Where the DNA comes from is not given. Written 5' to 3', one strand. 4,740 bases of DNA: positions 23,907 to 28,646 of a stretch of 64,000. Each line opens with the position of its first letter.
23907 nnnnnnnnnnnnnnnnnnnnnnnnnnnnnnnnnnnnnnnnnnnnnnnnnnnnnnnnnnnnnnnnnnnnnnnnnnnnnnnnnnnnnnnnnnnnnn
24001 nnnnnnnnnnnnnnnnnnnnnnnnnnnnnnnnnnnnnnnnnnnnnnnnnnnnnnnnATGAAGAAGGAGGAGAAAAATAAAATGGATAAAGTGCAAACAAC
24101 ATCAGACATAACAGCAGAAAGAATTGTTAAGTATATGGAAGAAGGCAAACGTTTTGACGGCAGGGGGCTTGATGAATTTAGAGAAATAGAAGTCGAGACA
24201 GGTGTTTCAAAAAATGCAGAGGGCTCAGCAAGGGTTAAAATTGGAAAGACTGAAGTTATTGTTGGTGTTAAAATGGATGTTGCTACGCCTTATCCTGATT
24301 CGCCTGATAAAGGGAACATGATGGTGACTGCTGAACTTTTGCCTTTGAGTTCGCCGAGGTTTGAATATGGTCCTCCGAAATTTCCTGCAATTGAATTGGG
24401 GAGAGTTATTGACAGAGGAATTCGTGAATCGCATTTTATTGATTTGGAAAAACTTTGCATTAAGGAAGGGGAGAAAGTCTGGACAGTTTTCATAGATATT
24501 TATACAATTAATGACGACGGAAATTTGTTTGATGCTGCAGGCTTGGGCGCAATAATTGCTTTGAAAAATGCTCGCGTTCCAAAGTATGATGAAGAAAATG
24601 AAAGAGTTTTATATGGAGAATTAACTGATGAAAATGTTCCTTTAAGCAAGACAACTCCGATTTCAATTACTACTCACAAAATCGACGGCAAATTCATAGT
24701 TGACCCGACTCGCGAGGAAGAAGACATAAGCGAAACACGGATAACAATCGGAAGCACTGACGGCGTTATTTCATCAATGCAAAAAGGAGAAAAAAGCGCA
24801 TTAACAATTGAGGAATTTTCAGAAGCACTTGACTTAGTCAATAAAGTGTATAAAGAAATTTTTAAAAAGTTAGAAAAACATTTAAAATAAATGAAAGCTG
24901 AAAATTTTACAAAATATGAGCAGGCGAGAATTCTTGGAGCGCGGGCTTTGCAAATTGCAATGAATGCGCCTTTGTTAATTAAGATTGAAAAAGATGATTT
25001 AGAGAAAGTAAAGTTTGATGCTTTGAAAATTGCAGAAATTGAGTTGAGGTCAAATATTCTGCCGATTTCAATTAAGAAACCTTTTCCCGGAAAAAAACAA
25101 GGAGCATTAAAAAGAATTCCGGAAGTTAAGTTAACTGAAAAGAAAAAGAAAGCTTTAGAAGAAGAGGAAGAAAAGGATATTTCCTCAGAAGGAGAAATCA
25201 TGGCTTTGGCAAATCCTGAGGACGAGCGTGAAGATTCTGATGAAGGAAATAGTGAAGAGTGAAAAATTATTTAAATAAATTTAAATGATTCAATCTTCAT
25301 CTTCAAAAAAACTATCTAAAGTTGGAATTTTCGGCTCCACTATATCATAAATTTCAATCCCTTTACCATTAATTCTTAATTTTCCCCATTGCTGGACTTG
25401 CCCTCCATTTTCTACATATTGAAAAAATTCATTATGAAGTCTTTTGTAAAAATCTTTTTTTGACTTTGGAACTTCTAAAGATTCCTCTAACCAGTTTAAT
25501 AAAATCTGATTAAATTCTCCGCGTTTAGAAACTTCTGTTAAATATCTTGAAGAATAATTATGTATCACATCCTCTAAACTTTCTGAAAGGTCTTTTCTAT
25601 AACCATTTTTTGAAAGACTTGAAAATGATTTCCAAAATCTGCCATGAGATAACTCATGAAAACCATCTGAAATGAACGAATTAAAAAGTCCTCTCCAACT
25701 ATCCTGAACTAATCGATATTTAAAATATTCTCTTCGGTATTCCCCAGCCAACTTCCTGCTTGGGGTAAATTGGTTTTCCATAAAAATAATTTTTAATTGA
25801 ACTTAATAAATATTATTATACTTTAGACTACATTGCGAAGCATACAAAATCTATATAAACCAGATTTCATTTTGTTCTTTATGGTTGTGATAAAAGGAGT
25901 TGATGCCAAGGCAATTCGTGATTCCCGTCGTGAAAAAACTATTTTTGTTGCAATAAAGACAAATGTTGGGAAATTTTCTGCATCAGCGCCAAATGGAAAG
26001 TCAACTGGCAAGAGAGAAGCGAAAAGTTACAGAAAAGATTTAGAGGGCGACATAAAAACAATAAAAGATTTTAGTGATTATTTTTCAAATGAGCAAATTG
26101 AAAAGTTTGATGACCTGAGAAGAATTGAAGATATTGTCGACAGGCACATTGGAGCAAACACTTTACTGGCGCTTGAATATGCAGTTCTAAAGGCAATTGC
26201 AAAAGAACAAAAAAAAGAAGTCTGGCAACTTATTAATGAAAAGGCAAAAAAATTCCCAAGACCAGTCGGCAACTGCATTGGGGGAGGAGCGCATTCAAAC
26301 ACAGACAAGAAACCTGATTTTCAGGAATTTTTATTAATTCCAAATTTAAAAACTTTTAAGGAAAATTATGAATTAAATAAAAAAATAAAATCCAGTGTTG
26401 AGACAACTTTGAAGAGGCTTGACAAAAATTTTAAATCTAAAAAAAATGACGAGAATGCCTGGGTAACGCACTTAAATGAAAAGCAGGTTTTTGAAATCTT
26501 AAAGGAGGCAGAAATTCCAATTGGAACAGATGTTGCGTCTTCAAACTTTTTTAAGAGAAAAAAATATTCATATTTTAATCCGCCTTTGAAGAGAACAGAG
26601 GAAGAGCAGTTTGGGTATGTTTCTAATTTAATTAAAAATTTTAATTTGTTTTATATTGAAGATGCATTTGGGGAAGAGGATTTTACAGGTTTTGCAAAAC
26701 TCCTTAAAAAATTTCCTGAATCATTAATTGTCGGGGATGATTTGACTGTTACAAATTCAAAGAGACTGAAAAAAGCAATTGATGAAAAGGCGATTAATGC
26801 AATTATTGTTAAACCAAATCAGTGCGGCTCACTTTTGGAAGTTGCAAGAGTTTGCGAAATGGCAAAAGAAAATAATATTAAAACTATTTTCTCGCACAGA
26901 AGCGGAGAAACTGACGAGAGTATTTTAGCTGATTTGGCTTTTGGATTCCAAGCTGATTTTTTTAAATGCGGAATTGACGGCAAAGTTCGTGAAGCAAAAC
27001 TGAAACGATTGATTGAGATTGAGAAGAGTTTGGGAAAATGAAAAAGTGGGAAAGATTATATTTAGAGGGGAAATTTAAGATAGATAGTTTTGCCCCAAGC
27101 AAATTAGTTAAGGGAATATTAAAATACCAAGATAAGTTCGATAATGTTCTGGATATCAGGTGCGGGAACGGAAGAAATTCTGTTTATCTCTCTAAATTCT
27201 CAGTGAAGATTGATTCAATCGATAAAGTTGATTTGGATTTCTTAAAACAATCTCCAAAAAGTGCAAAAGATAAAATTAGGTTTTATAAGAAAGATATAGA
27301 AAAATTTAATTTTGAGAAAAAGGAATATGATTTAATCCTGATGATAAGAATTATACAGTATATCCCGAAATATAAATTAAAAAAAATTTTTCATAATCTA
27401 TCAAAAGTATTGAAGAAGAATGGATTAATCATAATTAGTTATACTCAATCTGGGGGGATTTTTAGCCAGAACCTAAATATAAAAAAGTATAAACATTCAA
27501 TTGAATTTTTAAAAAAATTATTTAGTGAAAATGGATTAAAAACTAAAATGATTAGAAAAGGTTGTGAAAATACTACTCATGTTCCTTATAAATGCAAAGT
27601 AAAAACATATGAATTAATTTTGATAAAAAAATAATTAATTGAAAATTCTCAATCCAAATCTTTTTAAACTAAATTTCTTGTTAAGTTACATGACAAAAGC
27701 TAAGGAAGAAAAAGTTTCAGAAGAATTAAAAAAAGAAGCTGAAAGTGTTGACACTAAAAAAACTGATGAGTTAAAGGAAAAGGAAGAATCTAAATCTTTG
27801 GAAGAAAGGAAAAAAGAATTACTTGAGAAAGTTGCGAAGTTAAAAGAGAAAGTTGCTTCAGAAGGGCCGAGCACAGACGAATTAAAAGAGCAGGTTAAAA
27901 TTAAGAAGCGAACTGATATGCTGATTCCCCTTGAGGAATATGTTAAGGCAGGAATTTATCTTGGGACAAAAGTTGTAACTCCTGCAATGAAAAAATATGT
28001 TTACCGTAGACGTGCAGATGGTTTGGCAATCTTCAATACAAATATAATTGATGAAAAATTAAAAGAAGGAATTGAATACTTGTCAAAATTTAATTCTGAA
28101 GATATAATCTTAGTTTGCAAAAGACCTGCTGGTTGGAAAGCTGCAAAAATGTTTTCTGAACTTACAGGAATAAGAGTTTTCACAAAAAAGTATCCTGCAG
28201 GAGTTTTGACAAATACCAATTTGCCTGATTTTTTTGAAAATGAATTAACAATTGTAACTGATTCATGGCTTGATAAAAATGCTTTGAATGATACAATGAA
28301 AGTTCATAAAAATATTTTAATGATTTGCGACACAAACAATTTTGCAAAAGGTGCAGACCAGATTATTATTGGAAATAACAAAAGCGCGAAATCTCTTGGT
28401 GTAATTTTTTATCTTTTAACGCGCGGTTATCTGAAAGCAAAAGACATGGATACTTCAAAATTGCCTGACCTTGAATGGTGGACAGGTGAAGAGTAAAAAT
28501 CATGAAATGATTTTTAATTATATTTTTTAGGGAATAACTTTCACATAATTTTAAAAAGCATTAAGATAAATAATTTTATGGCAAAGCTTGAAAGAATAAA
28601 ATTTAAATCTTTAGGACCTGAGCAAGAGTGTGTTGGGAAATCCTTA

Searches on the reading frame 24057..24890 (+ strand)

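Call 59: search_protein_families(library=pfam, proteins=[window:24057-24890:+], max_evalue=0.001)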
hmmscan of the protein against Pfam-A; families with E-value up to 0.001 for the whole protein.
window:24057-24890:+ (277 aa): 2 families
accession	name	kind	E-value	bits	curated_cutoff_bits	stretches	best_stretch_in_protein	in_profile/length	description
PF01138.27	RNase_PH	-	2.8e-33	115.5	25.5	1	40-175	1-130/130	3' exoribonuclease family, domain 1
PF03725.20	RNase_PH_C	-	2e-12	47.3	20.8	1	200-260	2-63/67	3' exoribonuclease family, domain 2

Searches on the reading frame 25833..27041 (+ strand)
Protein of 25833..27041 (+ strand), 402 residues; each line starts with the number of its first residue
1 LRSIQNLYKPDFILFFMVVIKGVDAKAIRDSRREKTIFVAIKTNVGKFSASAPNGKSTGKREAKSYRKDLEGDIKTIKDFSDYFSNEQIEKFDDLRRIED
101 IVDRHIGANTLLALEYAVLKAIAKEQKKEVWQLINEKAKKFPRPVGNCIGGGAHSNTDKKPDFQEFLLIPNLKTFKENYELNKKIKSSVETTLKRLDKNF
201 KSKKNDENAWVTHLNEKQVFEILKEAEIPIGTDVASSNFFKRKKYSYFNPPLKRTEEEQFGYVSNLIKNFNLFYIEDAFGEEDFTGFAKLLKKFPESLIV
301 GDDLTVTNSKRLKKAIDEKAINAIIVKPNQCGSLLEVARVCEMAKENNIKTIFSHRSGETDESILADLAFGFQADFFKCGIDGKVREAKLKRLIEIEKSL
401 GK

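Call 58: search_protein_families(library=pfam, proteins=[window:25833-27041:+], max_evalue=0.001)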
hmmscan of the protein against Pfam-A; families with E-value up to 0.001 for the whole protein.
window:25833-27041:+ (402 aa): 3 families
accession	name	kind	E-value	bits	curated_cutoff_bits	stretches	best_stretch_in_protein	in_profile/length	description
PF00113.28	Enolase_C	-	7.6e-45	153.9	21.5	1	141-401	4-282/296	Enolase, C-terminal TIM barrel domain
PF03952.21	Enolase_N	-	6.9e-11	42.9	35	1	20-133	1-130/131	Enolase, N-terminal domain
PF13378.12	MR_MLE_C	-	2.1e-06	28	29.4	1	267-354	67-153/219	Enolase C-terminal domain-like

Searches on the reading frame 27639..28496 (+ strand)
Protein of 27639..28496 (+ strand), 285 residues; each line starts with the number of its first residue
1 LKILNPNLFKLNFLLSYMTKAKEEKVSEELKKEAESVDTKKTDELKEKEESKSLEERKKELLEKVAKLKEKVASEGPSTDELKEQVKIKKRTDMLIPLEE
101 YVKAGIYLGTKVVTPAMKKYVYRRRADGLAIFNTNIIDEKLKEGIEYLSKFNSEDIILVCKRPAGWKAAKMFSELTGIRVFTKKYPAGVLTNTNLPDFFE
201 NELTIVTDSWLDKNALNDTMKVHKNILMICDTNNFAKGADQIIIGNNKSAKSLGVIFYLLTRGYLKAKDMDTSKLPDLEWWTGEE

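Call 59: search_protein_families(library=pfam, proteins=[window:27639-28496:+], max_evalue=0.001)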
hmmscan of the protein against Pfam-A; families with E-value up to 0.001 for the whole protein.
window:27639-28496:+ (285 aa): 1 family
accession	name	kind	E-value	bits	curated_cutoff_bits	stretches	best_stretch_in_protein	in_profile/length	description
PF00318.25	Ribosomal_S2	-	1.5e-09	37.9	26.1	2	203-263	152-212/216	Ribosomal protein S2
